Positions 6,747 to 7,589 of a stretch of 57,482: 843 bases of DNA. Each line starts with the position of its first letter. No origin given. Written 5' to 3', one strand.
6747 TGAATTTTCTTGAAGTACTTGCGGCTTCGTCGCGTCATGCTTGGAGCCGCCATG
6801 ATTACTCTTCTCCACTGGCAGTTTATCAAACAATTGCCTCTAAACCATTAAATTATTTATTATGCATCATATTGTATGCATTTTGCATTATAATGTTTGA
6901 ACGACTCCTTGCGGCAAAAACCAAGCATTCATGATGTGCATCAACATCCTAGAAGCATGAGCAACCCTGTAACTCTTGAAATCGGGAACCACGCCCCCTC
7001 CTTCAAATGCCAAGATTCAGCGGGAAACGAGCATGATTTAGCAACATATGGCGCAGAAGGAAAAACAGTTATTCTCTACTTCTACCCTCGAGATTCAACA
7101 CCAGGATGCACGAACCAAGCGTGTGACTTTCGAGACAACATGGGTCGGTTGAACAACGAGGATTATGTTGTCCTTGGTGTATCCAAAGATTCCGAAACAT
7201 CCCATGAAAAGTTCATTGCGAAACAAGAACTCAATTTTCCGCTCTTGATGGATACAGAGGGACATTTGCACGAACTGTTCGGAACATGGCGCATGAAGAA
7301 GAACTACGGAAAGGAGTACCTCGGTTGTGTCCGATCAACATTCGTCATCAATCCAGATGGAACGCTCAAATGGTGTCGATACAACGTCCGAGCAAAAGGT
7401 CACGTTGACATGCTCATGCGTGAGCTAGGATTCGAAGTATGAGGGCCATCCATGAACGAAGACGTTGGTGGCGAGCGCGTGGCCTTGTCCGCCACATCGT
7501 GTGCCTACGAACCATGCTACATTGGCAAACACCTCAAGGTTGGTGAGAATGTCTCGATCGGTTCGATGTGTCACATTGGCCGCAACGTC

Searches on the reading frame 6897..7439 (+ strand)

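Call 20: search_protein_families(library=pfam, proteins=[window:6897-7439:+], max_evalue=0.001)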
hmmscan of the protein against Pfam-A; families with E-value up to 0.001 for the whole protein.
window:6897-7439:+ (181 aa): 3 families
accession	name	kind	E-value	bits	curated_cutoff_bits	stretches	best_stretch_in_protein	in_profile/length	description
PF00578.27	AhpC-TSA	-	3.1e-37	127.7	26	1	29-159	1-123/124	AhpC/TSA family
PF08534.16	Redoxin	-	1.6e-16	60.8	26.6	1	30-160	3-131/148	Redoxin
PF13911.12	AhpC-TSA_2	-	0.00052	20.8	27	0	90-135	14-59/114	AhpC/TSA antioxidant enzyme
